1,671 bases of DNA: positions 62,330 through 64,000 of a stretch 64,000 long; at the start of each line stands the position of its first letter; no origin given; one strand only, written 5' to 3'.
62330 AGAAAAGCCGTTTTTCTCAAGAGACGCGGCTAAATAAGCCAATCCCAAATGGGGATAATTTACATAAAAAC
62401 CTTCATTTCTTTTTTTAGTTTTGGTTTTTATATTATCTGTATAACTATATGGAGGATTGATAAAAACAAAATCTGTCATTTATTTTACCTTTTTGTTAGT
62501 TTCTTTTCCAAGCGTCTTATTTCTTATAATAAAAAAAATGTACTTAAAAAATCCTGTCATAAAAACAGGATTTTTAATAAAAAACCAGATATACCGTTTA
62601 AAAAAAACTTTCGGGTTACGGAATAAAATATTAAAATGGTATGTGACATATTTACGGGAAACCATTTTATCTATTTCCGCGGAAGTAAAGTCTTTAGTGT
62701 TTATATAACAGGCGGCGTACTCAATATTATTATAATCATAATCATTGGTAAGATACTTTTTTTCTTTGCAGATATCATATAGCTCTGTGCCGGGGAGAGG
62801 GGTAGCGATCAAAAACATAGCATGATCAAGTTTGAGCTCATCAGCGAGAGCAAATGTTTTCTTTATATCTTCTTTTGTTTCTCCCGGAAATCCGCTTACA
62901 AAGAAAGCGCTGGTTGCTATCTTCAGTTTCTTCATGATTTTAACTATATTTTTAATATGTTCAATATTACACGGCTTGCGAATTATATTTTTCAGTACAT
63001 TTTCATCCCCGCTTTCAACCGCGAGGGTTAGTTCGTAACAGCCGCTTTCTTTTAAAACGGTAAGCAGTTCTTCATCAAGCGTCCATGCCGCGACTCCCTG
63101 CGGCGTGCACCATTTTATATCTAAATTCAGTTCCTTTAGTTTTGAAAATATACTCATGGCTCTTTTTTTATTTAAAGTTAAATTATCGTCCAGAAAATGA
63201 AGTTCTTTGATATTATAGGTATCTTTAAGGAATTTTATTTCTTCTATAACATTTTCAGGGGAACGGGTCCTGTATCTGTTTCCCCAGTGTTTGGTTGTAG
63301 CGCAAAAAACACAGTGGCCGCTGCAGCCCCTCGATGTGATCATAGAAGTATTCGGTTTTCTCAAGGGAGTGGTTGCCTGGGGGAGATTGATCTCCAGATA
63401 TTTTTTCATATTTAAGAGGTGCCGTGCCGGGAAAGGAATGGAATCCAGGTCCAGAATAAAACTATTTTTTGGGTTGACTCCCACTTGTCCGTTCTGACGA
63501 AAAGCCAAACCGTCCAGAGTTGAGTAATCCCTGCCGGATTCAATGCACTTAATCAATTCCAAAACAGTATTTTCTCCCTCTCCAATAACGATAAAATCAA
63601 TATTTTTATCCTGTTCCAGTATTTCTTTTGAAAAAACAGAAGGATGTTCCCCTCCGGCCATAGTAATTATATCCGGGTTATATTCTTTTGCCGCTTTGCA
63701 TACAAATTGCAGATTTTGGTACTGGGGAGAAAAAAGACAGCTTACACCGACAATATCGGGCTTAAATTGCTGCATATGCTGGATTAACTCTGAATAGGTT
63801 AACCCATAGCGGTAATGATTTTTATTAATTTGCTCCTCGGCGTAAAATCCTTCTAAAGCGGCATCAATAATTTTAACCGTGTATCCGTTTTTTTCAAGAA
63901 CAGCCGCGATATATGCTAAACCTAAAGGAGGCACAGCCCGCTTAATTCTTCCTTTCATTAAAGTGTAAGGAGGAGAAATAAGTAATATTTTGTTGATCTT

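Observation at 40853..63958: Glycan cluster unusually rich in radical SAM enzymes: three B12-binding (class B) plus two Cys-rich-extension radical SAMs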

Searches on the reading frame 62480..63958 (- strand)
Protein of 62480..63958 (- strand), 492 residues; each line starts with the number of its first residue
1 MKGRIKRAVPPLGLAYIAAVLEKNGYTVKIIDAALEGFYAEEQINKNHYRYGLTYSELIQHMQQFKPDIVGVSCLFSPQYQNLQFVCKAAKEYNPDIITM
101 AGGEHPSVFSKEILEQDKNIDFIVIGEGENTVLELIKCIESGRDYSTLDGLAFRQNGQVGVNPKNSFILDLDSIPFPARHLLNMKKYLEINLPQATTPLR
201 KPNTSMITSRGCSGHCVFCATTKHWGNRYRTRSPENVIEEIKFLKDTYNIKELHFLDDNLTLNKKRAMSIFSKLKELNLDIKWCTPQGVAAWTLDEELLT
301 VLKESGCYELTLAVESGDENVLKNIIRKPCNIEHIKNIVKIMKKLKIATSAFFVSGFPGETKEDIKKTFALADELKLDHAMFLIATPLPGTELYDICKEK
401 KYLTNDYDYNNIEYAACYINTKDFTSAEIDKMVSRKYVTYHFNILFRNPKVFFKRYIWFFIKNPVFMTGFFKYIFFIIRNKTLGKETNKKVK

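Call 3: search_protein_families(library=pfam, proteins=[window:62480-63958:-])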
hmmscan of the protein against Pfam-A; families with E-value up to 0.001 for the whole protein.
window:62480-63958:- (492 aa): 2 families
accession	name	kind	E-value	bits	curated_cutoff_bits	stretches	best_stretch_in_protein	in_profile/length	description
PF02310.24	B12-binding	-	1.1e-25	90.3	32.1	1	6-135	9-120/121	B12 binding domain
PF04055.27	Radical_SAM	-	1.8e-25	90.4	29.5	1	206-371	1-165/166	Radical SAM superfamily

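Call 6: search_protein_families(library=ncbifam, proteins=[window:62480-63958:-], max_evalue=0.00001)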
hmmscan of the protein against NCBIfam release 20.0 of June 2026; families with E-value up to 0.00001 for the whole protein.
window:62480-63958:- (492 aa): 28 families (the best 25 are shown)
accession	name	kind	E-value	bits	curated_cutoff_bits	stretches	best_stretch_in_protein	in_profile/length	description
NF038361.1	rSAM_Sden_1168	equivalog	1.1e-102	344.4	575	1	2-456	76-531/560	Sden_1168 family B12-binding radical SAM P-methyltransferase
TIGR02026.1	BchE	equivalog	4.8e-64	217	481.35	1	4-458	15-449/497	magnesium-protoporphyrin IX monomethyl ester anaerobic oxidative cyclase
TIGR03471.1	HpnJ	equivalog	3.5e-63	214.1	577.6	1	78-443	79-435/472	hopanoid biosynthesis associated radical SAM protein HpnJ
NF050148.1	rSAM_ApyD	equivalog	4.7e-45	154.1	750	1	10-440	24-432/645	RiPP biosynthesis radical SAM protein ApyD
TIGR04385.1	B12_rSAM_cofa1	equivalog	5.5e-36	124.7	450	1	8-376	17-365/438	B12 lower ligand biosynthesis radical SAM protein BzaD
TIGR04479.1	bcpD_PhpK_rSAM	subfamily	1.7e-34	119.1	600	1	56-376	100-410/504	PhpK family radical SAM P-methyltransferase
TIGR04367.1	HpnR_B12_rSAM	equivalog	2.4e-33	115.4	650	1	7-416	18-391/490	hopanoid C-3 methylase HpnR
TIGR04072.2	rSAM_ladder_B12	equivalog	9.7e-33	113.4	360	2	205-433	182-404/443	lipid biosynthesis B12-binding/radical SAM protein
TIGR04014.1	B12_SAM_MJ_0865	equivalog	1.9e-32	112.6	360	1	102-400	74-361/434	methyl-coenzyme M reductase glutamine C-methyltransferase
TIGR03975.1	rSAM_ocin_1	subfamily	1e-31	110.1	281.85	1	57-372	119-427/606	RiPP maturation radical SAM C-methyltransferase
TIGR04013.1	B12_SAM_MJ_1487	hypoth_equivalog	1.6e-31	109.6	251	1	22-397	7-357/382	TIGR04013 family B12-binding domain/radical SAM domain-containing protein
TIGR04190.1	B12_SAM_Ta0216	equivalog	1.8e-29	102.8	500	1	11-375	37-394/554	TIGR04190 family B12-binding domain/radical SAM domain protein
NF033070.1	rSAM_AprD4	equivalog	2.4e-28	99.2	500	1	169-430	168-421/456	AprD4 family radical SAM diol-dehydratase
NF033712.0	B12_rSAM_KedN5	subfamily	7.7e-27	93.8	700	1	38-365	33-360/624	KedN5 family methylcobalamin-dependent radical SAM C-methyltransferase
TIGR00089.1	TIGR00089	subfamily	3.4e-18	65.7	251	1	200-395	137-338/429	MiaB/RimO family radical SAM methylthiotransferase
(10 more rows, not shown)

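Call 77: predict_structure(alignment_id=A2)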
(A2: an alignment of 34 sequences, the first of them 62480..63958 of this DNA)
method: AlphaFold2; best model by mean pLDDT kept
length: 492 residues; sequences in the alignment: 34
mean_pLDDT: 89.9   pTM: 0.87
mean pLDDT of the five models: 89.9, 89.6, 88.6, 88.3, 88.1
residues with pLDDT >= 90: 337; 70-90: 131; 50-70: 16; < 50: 8
segments of 3 or more residues with pLDDT < 50: 485-492
pLDDT, mean of each block of 10 residues (from residue 1): 75 96 98 91 83 90 96 84 92 97 89 94 95 97 96 94 93 96 94 77 93 84 79 97 97 91 95 93 93 96 96 95 91 97 96 96 98 95 89 93 90 87 96 92 87 79 72 73 50 35
secondary structure, 60 per line:
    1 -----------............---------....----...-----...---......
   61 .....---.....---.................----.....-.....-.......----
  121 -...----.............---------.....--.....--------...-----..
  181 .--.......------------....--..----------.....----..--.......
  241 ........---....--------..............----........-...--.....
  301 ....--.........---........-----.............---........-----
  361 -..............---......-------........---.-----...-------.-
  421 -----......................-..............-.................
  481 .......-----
elements in order: H12-23 H33-36 E41-43 E49-51 H55-65 E69-73 H77-93 E98-102 H104-108 H110-116 E122-124 H129-141 E151-155 E158-162 H184-190 E203-206 H221-225 H234-248 E252-255 H264-277 E282-289 H296-304 E307-315 H319-326 H332-344 E348-355 H362-375 E379-384 H392-399 H426-447 H449-462 H464-487

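Call 80: fold_search(model_id=the predicted structure, library=pdb)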
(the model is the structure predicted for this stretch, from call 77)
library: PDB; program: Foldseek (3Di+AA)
matches with E <= 10: 1630; with E <= 0.001: 110
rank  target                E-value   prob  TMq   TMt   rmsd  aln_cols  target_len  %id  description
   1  6fd2_A                9.6e-23  1.00  0.71  0.76   3.7       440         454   20  Radical SAM 1,2-diol dehydratase AprD4 in complex with its substrate paromamine (released 2018-01-17)
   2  9ccb                  6.2e-22  1.00  0.62  0.72   4.9       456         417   20  X-ray crystal structure of methyl-coenzyme M reductase glutamine methylase (MgmA) from Methanothermobacter marburgensis  (released 2025-01-01)
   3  6fd2_B                7.8e-22  1.00  0.68  0.74   5.0       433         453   21  Radical SAM 1,2-diol dehydratase AprD4 in complex with its substrate paromamine (released 2018-01-17)
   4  6wtf_B                5.7e-21  1.00  0.66  0.60   4.5       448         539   18  Structure of radical S-adenosylmethionine methyltransferase, TsrM, from Kitasatospora setae with tryptophan substrate  (released 2020-12-23)
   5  6wtf_A                8.0e-21  1.00  0.65  0.59   4.6       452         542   18  Structure of radical S-adenosylmethionine methyltransferase, TsrM, from Kitasatospora setae with tryptophan substrate  (released 2020-12-23)
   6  6wte_A                1.2e-20  1.00  0.63  0.55   7.4       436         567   18  Structure of radical S-adenosylmethionine methyltransferase, TsrM, from Kitasatospora setae with cobalamin and [4Fe-4S (released 2020-12-23)
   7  6wte_B                6.9e-20  1.00  0.66  0.61   4.5       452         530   18  Structure of radical S-adenosylmethionine methyltransferase, TsrM, from Kitasatospora setae with cobalamin and [4Fe-4S (released 2020-12-23)
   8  9n1d                  1.7e-19  1.00  0.62  0.50   7.6       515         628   18  Crystal structure of CysS from Corallococcus sp. CA054B with 5'-deoxyadenosine and methionine bound (released 2026-01-28)
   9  9n1c                  2.1e-19  1.00  0.65  0.53   6.9       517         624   17  Crystal structure of CysS from Corallococcus sp. CA054B with 5'-deoxyadenosine, methionine, and pantetheinylated 3-ethox (released 2026-01-28)
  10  9n1b                  6.3e-19  1.00  0.66  0.53   6.8       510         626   17  Crystal structure of CysS from Corallococcus sp. CA054B with 5'-deoxyadenosine, methionine, and pantetheinylated 3-metho (released 2026-01-28)
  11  7kdx_B                3.2e-18  1.00  0.66  0.51   5.2       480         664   18  Crystal structure of Streptomyces tokunonesis TokK with hydroxycobalamin, 5'-deoxyadenosine, and methionine (released 2022-01-12)
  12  7kdy_A                5.1e-18  1.00  0.66  0.50   8.0       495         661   17  Crystal structure of Streptomyces tokunonesis TokK with hydroxycobalamin, 5'-deoxyadenosine, methionine, and (2R)-pant (released 2022-01-12)
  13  7kdy_B                1.2e-17  1.00  0.67  0.51   6.6       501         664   18  Crystal structure of Streptomyces tokunonesis TokK with hydroxycobalamin, 5'-deoxyadenosine, methionine, and (2R)-pant (released 2022-01-12)
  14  7kdx_A                1.7e-17  1.00  0.63  0.48   4.6       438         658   18  Crystal structure of Streptomyces tokunonesis TokK with hydroxycobalamin, 5'-deoxyadenosine, and methionine (released 2022-01-12)
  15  5ul4                  3.7e-17  1.00  0.70  0.49   5.4       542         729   17  Structure of Cobalamin-dependent S-adenosylmethionine radical enzyme OxsB with aqua-cobalamin and S-adenosylmethionine b (released 2017-04-19)
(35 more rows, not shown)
